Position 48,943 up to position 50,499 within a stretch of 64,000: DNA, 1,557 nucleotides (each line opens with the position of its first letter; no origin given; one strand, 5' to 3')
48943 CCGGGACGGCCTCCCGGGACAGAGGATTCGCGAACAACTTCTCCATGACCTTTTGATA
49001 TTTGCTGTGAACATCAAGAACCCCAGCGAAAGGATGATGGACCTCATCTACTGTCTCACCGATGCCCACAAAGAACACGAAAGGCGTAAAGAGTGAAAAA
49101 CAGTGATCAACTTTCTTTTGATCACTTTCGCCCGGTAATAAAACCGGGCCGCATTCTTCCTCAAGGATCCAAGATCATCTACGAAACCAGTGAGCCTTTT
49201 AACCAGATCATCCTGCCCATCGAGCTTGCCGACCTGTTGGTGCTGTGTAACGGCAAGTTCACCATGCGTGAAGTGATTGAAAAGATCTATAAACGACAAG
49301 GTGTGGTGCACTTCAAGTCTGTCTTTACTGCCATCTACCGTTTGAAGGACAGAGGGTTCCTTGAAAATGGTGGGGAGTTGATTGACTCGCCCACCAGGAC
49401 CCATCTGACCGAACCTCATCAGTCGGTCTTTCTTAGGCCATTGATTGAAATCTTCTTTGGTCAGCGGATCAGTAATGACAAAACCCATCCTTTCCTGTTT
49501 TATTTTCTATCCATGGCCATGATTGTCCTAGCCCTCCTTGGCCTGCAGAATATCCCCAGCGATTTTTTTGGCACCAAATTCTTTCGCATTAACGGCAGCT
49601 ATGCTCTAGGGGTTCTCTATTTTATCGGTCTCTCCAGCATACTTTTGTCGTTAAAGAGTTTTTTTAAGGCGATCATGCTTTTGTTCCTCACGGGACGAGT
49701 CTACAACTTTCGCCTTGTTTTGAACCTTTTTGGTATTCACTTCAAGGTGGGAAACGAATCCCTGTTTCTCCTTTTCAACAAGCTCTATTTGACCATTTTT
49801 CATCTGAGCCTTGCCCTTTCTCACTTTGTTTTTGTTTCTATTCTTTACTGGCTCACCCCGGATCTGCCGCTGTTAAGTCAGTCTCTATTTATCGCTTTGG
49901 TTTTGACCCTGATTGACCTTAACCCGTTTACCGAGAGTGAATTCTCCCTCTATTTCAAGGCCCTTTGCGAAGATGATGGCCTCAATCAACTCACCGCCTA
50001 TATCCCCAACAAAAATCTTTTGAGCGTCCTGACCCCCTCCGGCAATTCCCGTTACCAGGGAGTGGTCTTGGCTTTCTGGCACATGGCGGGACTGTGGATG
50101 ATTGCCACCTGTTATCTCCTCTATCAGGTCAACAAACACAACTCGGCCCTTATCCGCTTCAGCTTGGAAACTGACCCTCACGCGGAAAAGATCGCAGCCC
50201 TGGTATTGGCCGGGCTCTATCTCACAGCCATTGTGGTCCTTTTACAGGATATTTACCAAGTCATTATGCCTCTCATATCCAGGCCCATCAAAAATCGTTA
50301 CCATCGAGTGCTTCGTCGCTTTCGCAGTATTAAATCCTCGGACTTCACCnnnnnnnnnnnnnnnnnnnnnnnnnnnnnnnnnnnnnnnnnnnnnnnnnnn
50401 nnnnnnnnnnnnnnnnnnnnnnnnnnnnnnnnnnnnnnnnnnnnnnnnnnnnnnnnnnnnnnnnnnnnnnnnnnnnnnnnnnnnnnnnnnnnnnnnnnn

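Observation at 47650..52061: Translationally coupled operon: PilZ, PilZ, PqqD-like/polytopic/2x cNMP protein, CPBP intramembrane protease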

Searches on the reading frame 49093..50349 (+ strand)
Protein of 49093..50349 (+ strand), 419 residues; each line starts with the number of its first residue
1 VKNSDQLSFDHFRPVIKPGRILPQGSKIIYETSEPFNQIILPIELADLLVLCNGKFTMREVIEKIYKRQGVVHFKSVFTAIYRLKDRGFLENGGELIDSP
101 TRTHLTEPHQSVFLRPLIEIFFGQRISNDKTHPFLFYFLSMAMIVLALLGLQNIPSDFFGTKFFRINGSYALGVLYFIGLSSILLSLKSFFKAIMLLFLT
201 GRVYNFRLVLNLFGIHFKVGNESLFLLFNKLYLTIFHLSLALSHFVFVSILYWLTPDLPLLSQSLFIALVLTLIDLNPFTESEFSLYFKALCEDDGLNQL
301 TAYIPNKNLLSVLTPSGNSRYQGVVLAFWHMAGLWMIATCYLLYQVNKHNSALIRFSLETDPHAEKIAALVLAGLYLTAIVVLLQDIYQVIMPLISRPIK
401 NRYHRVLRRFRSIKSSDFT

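Call 19: search_solved_structures(query=A2, max_evalue=10, show_alignments=2)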
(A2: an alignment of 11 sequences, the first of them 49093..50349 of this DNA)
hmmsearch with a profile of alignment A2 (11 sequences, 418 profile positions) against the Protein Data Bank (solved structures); distinct sequences matched with E-value up to 10: 0.
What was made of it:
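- Tried and rejected: A profile search of PDB sequences gave no hits (call 19).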

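Call 26: search_protein_representatives(alignment_id=A2)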
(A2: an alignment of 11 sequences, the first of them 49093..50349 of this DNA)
Query: 11 sequences, 418 profile positions. Proteins with E-value up to 0.001 (for the whole library): 161; up to 1e-10: 115; up to 1e-30: 83. The best 150 are listed.
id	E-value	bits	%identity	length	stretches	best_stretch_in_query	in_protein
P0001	1.2e-181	620.6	-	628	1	2-418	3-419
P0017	6.5e-155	532.5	-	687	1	6-417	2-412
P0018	1.3e-127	442.6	-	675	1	7-412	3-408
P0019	2.1e-122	425.4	-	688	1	4-404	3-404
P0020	1.9e-104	366.3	-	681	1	5-414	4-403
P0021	1.5e-102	360.0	-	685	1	6-410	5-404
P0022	1.6e-101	356.7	-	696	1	3-414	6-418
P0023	1.6e-100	353.3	-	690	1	6-407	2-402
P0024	1.6e-98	346.8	-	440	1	6-415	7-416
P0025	4.8e-98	345.2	-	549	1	10-398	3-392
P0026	4.6e-93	328.8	-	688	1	6-408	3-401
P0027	1.4e-91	323.9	-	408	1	6-405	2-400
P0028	4.3e-89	315.7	-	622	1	4-410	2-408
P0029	5.9e-89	315.2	-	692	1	5-403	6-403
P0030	2.0e-85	303.6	-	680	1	6-384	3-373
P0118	1.0e-16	77.2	-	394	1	7-96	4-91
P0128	1.5e-12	63.5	-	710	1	7-408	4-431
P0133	5.8e-10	55.0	-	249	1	6-93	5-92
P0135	9.8e-10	54.3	-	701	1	50-408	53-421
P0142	1.3e-08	50.6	-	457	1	4-112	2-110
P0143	1.3e-08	50.6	-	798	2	5-90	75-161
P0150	1.7e-07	46.9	-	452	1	6-126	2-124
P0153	3.2e-07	46.0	-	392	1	10-96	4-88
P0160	1.9e-06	43.4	-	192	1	7-92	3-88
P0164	1.7e-05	40.3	-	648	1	56-313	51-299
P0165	2.2e-05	39.9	-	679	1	9-408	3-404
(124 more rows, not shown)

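Call 28: search_protein_families(library=pfam, proteins=[P0118, P0142, P0143, P0150, P0153, P0133, P0160, P0128, P0165, P0164], max_evalue=0.1)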
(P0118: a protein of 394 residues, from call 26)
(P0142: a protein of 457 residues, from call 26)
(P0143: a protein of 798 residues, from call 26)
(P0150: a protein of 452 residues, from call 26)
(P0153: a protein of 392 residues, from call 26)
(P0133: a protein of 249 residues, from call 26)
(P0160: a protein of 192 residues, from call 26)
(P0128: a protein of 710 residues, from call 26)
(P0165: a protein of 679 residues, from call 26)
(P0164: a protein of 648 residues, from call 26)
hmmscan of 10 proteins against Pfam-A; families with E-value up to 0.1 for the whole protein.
P0118 (394 aa): 2 families
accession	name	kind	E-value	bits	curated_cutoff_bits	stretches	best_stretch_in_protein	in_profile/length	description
PF00027.35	cNMP_binding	-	9.1e-33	112.5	27.5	2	163-239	4-86/89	Cyclic nucleotide-binding domain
PF18151.6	DUF5601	-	0.0054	17.3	23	0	131-160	29-58/65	Domain of unknown function (DUF5601)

P0142 (457 aa): 2 families
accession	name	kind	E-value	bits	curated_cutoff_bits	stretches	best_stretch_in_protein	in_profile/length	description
PF00027.35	cNMP_binding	-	6.2e-32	109.9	27.5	2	350-430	4-89/89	Cyclic nucleotide-binding domain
PF04962.18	KduI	-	0.02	14.7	23.9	0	340-410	25-96/262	KduI/IolB family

P0143 (798 aa): 5 families
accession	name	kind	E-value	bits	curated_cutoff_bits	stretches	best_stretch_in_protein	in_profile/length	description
PF00027.35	cNMP_binding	-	3.4e-41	139.5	27.5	2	562-646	2-86/89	Cyclic nucleotide-binding domain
PF13240.11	Zn_Ribbon_1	-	4.5e-07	29.9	25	1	2-23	1-22/23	zinc-ribbon domain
PF13248.11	Zn_ribbon_3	-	0.00066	19.5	27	1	2-23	4-25/26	zinc-ribbon domain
PF12773.13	DZR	-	0.00099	19.7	27.3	1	3-24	1-22/45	Double zinc ribbon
PF12172.15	zf-ChsH2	-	0.078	13.2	23.2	0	1-23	12-34/37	ChsH2, rubredoxin-like zinc ribbon domain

P0150 (452 aa): 3 families
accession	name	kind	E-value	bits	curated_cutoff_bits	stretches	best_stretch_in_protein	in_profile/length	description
PF00027.35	cNMP_binding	-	2.6e-26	91.9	27.5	2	151-233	2-83/89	Cyclic nucleotide-binding domain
PF07883.17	Cupin_2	-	0.014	15.6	27.2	1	300-333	16-47/70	Cupin domain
PF06278.16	CNDH2_N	-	0.055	14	32.3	1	60-115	60-108/117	Condensin II complex subunit CAP-H2 or CNDH2, N-terminal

P0153 (392 aa): 3 families
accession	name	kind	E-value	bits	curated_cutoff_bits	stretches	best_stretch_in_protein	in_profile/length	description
PF00027.35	cNMP_binding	-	1.2e-28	99.4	27.5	2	257-338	2-88/89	Cyclic nucleotide-binding domain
PF25562.1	CNBH_CNNM2_C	-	0.00015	21.9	27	1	201-315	19-116/172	Metal transporter CNNM2-like, C-terminal CNBH domain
PF07106.19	TBPIP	-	0.074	13.4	22.8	0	38-82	8-49/62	TBPIP/Hop2 winged helix domain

P0133 (249 aa): 1 family
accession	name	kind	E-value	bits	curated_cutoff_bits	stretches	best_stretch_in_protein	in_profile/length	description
PF01475.25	FUR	-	0.074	13.6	23.1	0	44-103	14-72/121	Ferric uptake regulator family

P0160 (192 aa): 1 family
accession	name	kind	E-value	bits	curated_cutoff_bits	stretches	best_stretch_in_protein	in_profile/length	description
PF00027.35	cNMP_binding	-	0.017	15.5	27.5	1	146-175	4-33/89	Cyclic nucleotide-binding domain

P0128 (710 aa): 1 family
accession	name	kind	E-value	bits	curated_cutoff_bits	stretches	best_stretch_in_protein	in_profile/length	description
PF00027.35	cNMP_binding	-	6.6e-46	154.7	27.5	2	474-560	2-88/89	Cyclic nucleotide-binding domain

P0165 (679 aa): 1 family
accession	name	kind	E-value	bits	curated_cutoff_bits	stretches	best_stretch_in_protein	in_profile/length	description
PF00027.35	cNMP_binding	-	5.1e-43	145.4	27.5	2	450-535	2-87/89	Cyclic nucleotide-binding domain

P0164 (648 aa): 1 family
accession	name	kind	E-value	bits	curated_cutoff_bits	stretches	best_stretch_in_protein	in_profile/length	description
PF00027.35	cNMP_binding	-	3.4e-41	139.5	27.5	2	550-631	3-89/89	Cyclic nucleotide-binding domain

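Call 38: predict_structure(alignment_id=A5)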
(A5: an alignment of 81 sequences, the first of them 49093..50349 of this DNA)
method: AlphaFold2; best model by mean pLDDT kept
length: 419 residues; sequences in the alignment: 81
mean_pLDDT: 89.1   pTM: 0.87
mean pLDDT of the five models: 89.1, 88.6, 88.4, 87.9, 87.7
residues with pLDDT >= 90: 303; 70-90: 74; 50-70: 24; < 50: 18
segments of 3 or more residues with pLDDT < 50: 296-301, 307-311
pLDDT, mean of each block of 10 residues (from residue 1): 79 97 92 89 95 98 97 91 94 92 62 91 91 98 97 90 87 96 98 97 95 95 90 97 97 89 94 94 89 56 48 57 87 95 94 95 97 95 92 87 94 72
secondary structure, 60 per line:
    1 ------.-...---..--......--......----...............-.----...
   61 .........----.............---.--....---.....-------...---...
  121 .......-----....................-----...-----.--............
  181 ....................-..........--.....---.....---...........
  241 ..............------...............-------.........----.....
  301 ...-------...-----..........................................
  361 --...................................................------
elements in order: E19-24 E27-32 E37-42 H43-51 H58-69 H74-86 H100-104 E118-127 H133-152 H170-200 E202-211 E214-218 H222-226 H230-254 H261-275 H283-291 H296-303 H319-360 H363-413
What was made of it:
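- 49120..49383 (+): ORF3 residues about 10-97, an RRE/PqqD-like winged-helix domain with the order beta-beta-beta-alpha-alpha-alpha. The AF2 model has pLDDT around 90-97 in this region (call 38).
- On RRE / PqqD (PF05402): ORF3 N-terminus: The AF2 model has strands at 19-24, 27-32 and 37-42 and helices at 43-51, 58-69 and 74-86 (call 38).
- Checked: ORF3 has six TM helices in a high-confidence model, not about eight (call 38).
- The N-terminal model is confident (pLDDT 89, pTM 0.87; call 38). A long helix connects TM6 directly to CNB-A (call 38), as in CNB-gated channels.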

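Call 40: fold_search(model_id=the predicted structure, library=pdb)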
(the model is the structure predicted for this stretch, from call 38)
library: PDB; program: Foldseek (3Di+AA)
matches with E <= 10: 224; with E <= 0.001: 0
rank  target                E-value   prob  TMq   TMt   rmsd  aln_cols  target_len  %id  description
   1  8afz_A                1.1e-01  0.08  0.11  0.12  29.8       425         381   13  Architecture of the ESCPE-1 membrane coat (released 2023-06-21)
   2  4v1u_A                2.4e-01  0.97  0.16  0.09   2.9        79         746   19  Heterocyclase in complex with substrate and Cofactor (released 2015-01-14)
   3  4v1v_B                2.4e-01  0.97  0.15  0.09   3.1        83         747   18  Heterocyclase in complex with substrate and Cofactor (released 2015-01-14)
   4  6bwj_B                5.0e-01  0.06  0.13  0.10  24.2       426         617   13  Crystal structure of the TRPV2 ion channel in complex with RTx (released 2018-05-02)
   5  6fuf_A                5.5e-01  0.16  0.18  0.22  15.9       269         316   10  Crystal structure of the rhodopsin-mini-Go complex (released 2018-10-03)
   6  6gri_2                6.7e-01  0.77  0.14  0.21   4.2        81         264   12  E. coli Microcin synthetase McbBCD complex (released 2019-01-30)
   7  5v1v_A                8.3e-01  0.84  0.16  0.59   3.6        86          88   13  TbiB1 in Complex with the TbiA(alpha) Leader Peptide (released 2018-09-05)
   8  6gos_2                9.6e-01  0.69  0.14  0.20   4.1        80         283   12  E. coli Microcin synthetase McbBCD complex with pro-MccB17 bound (released 2019-01-30)
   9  4ev6_A                1.2e+00  0.05  0.12  0.14  23.4       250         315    9  The complete structure of CorA magnesium transporter from Methanocaldococcus jannaschii (released 2012-10-31)
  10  9mdv_A                1.2e+00  0.04  0.09  0.14  18.7       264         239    8  Apo form of the estrogen receptor alpha ligand binding domain of Melanotaenia fluviatilis (released 2025-10-22)
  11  6gos_1                1.2e+00  0.63  0.14  0.20   4.3        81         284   12  E. coli Microcin synthetase McbBCD complex with pro-MccB17 bound (released 2019-01-30)
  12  8vt9_A                1.2e+00  0.14  0.21  0.21  18.1       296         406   13  WT SthK in the presence of PIP2 and cAMP (released 2024-09-25)
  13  4eeb_B                1.4e+00  0.12  0.15  0.19  13.3       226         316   13  CorA coiled-coil mutant under Mg2+ absence (released 2012-11-14)
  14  9m0x_R                1.4e+00  0.08  0.16  0.19  14.7       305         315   13  Cryo-EM structure of the agmatine-bound zTAAR13d-Gs complex (released 2026-03-04)
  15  8uxy_A                1.4e+00  0.06  0.14  0.18  15.1       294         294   14  Consensus olfactory receptor consOR1 bound to L-menthol and in complex with mini-Gs trimeric protein (released 2024-10-30)
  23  5v1u_A                1.7e+00  0.80  0.16  0.63   3.6        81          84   11  TbiB1 in Complex with the TbiA(beta) Leader Peptide (released 2018-09-05)
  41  5v1u_B                2.7e+00  0.63  0.16  0.62   3.6        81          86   11  TbiB1 in Complex with the TbiA(beta) Leader Peptide (released 2018-09-05)
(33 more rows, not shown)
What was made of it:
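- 49120..49383 (+): Foldseek matches LynD 4v1u (prob 0.97, rmsd 2.9 A over 79 columns), TbiB1 5v1v/5v1u (TM-target 0.59-0.63) and McbB (call 40).
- On RRE / PqqD (PF05402): ORF3 N-terminus: Foldseek matches LynD (prob 0.97) and TbiB1 (TM-target 0.59-0.63) (call 40).
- Closest known: RiPP recognition elements / PqqD. Same: They are the best structural matches (call 40).
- Checked: The order is beta-beta-beta-alpha-alpha-alpha, and Foldseek matches the LynD, TbiB1 and McbB RREs (call 40).
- A weak, non-significant Foldseek hit to the cAMP-gated channel SthK was seen (8vt9, E = 1.2, TMq 0.21; call 40). RRE folds bind N-terminal leader peptides (established knowledge; structures 5v1v and 4v1u in call 40).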

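Call 43: search_protein_families(library=pfam, alignment_id=A2, max_evalue=10)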
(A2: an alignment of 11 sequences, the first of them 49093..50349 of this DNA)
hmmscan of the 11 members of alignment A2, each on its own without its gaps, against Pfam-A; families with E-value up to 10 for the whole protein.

A. member 1, window:49093-50349:+ (419 aa): 1 family
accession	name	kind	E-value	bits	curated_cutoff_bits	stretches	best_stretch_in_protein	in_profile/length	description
PF23691.1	YmgL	-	0.011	16.1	27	1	334-354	10-30/36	YmgL-like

B. families by the number of members that match (of 11 scanned): 12 families
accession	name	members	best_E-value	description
PF16886.11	ATP-synt_ab_Xtn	2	0.00055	ATPsynthase alpha/beta subunit barrel-sandwich domain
PF01475.25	FUR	2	0.0093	Ferric uptake regulator family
PF21084.3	DUF4423_like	2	0.12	Winged Helix-turn-helix domain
PF08497.15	Radical_SAM_N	2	0.12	Radical SAM N-terminal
PF12953.12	DUF3842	2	0.2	Domain of unknown function (DUF3842)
PF09346.15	SMI1_KNR4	1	0.0091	SMI1 / KNR4 family (SUKH-1)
PF23691.1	YmgL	1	0.011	YmgL-like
PF13064.11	DUF3927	1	0.028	Protein of unknown function (DUF3927)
PF25807.1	Clarin-2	1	0.037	Clarin-2-like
PF21100.3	MCM_C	1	0.18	MCM protein C-terminal winged helix-turn-helix domain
PF02170.28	PAZ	1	0.37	PAZ domain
PF18900.5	DUF5656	1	0.37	Protein of unknown function (DUF5656)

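Call 44: search_protein_families(library=ncbifam, alignment_id=A2, max_evalue=10)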
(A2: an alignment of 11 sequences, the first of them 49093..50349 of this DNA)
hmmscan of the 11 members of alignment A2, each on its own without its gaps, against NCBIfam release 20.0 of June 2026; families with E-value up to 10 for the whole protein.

A. member 1, window:49093-50349:+ (419 aa): 0 families

B. families by the number of members that match (of 11 scanned): 3 families
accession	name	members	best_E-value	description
NF052672.1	CPF_0552_fam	1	0.1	CPF_0552 family protein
NF051891.1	TransRegFurHelico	1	0.13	ferric iron uptake transcriptional regulator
TIGR00328.1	flhB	1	2.4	flagellar biosynthesis protein FlhB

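Call 45: find_encoding_contigs(protein=P0128, flank=6000, max_places=2)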
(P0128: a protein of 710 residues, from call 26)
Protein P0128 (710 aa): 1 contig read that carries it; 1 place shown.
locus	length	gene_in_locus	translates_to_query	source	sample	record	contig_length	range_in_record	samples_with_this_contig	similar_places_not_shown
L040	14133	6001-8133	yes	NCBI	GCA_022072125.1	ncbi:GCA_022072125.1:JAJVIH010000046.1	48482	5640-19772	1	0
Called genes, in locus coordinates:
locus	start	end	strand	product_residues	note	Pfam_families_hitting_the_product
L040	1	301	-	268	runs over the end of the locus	PF17930:LpxI_N, PF06230:LpxI_C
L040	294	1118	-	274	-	PF00132:Hexapep (weak), PF25084:LbH_EIF2B (faint), PF25087:GMPPB_C (weak), PF00132:Hexapep, PF13720:Acetyltransf_11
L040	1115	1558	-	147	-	PF07977:FabA, PF22818:ApeI-like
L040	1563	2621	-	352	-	PF04613:LpxD, PF25087:GMPPB_C (faint), PF25084:LbH_EIF2B, PF00132:Hexapep (weak)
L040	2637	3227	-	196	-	PF03938:OmpH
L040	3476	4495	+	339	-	PF01210:NAD_Gly3P_dh_N, PF03446:NAD_binding_2 (faint), PF03807:F420_oxidored (weak), PF07479:NAD_Gly3P_dh_C, PF20618:GPD_NAD_C_bact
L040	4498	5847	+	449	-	-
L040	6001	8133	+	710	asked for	PF00027:cNMP_binding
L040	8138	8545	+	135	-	-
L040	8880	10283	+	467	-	PF00072:Response_reg, PF13191:AAA_16 (faint), PF00158:Sigma54_activat, PF14532:Sigma54_activ_2, PF00004:AAA (weak), PF07728:AAA_5, PF25601:AAA_lid_14, PF02954:HTH_8, +2 more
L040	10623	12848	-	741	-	-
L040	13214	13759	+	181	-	PF01327:Pep_deformylase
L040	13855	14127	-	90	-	-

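Call 46: find_encoding_contigs(protein=P0118, flank=6000, max_places=2)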
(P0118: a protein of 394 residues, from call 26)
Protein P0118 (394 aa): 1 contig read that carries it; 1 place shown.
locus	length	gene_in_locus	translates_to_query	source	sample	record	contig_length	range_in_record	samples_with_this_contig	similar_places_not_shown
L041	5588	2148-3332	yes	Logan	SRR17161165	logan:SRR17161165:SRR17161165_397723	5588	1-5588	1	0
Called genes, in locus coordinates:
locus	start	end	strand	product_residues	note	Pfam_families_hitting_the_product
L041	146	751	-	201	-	PF01728:FtsJ, PF13847:Methyltransf_31 (weak)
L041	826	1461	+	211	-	PF07238:PilZ (faint)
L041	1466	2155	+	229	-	PF07238:PilZ (weak)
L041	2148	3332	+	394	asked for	PF00027:cNMP_binding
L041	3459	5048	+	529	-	PF00082:Peptidase_S8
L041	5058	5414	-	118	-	-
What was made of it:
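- Soluble RRE plus two-CNB variants keep the same gene neighbourhood without any membrane domain (calls 28, 46).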

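Call 47: find_encoding_contigs(protein=P0165, flank=6000, max_places=2)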
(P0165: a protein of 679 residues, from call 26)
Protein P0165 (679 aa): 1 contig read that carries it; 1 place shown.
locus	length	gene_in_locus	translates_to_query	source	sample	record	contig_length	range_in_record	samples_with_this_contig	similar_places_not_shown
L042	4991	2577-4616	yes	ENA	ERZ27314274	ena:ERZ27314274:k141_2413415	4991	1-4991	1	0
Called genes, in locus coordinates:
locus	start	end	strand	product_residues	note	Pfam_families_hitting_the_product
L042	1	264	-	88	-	?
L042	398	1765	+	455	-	PF00291:PALP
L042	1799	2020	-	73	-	-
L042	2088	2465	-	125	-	PF14489:QueF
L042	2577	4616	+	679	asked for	PF00027:cNMP_binding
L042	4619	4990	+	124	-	?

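Call 48: find_encoding_contigs(protein=P0135, flank=6000, max_places=2)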
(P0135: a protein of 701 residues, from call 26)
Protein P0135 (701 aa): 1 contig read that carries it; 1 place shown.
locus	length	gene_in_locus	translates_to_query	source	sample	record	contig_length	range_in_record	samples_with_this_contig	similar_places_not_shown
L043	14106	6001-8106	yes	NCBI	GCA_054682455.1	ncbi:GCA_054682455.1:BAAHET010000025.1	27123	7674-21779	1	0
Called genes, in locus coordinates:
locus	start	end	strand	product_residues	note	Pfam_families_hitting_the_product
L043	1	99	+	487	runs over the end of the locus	PF02310:B12-binding, PF04055:Radical_SAM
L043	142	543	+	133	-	-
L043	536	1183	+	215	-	PF01121:CoaE, PF13238:AAA_18 (faint)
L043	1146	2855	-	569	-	PF01343:Peptidase_S49, PF00574:CLP_protease (faint), PF01343:Peptidase_S49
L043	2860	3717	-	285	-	PF02666:PS_Dcarbxylase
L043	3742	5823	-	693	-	-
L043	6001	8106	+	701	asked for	PF00027:cNMP_binding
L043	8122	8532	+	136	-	-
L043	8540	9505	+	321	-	PF01479:S4 (weak), PF00849:PseudoU_synth_2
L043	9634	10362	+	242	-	PF08032:SpoU_sub_bind, PF00588:SpoU_methylase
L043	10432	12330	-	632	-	PF03130:HEAT_PBS (faint), PF13646:HEAT_2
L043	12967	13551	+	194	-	PF05198:IF3_N, PF00707:IF3_C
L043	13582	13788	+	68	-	PF01632:Ribosomal_L35p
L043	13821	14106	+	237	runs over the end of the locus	PF00753:Lactamase_B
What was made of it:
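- Distant ORF3-family members have no PilZ neighbour (calls 45, 47, 48), so PilZ is not universal for the family.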

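Call 49: search_protein_families(library=pfam, proteins=[L040:4498-5844:+, L040:8138-8542:+, L041:826-1458:+, L041:1466-2152:+], max_evalue=1)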
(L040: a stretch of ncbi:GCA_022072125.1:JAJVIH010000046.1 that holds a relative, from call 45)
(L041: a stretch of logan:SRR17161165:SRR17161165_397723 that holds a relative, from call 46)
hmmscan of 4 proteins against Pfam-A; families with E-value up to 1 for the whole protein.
L040:4498-5844:+ (449 aa): 7 families
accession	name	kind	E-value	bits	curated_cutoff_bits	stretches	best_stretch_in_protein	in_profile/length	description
PF13428.12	TPR_14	-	2.6e-05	24.9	23.5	1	57-98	2-43/44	Tetratricopeptide repeat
PF07719.23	TPR_2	-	5.4e-05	23.5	27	1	56-88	1-33/34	Tetratricopeptide repeat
PF14559.12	TPR_19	-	0.00065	20.4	25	1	70-121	5-56/68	Tetratricopeptide repeat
PF00515.34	TPR_1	-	0.0092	16.2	27.8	0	56-82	1-27/34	Tetratricopeptide repeat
PF13371.12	TPR_9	-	0.011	16.1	35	1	62-124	1-63/73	Tetratricopeptide repeat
PF08447.18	PAS_3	-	0.13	13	25.6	1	197-245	16-63/89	PAS fold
PF13432.12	TPR_16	-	0.59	11.1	32.7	1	62-123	3-64/65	Tetratricopeptide repeat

L040:8138-8542:+ (135 aa): 2 families
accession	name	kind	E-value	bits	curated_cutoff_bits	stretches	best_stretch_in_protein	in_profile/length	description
PF08334.16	T2SSG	-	0.034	14.7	21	1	84-117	67-103/108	Type II secretion system (T2SS), protein G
PF05161.18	MOFRL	-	0.064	13.9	28.3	1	6-56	37-87/106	MOFRL family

L041:826-1458:+ (211 aa): 1 family
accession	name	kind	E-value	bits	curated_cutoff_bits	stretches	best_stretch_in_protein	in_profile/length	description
PF07238.19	PilZ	-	2.5e-05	25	22.5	1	118-190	1-78/102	PilZ domain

L041:1466-2152:+ (229 aa): 1 family
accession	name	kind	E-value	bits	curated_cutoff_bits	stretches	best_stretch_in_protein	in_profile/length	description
PF07238.19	PilZ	-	1.1e-05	26.1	22.5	1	23-123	1-101/102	PilZ domain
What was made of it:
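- On PilZ domain (PF07238): ORF2: The L041 homolog scores 26.1 bits (call 49).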
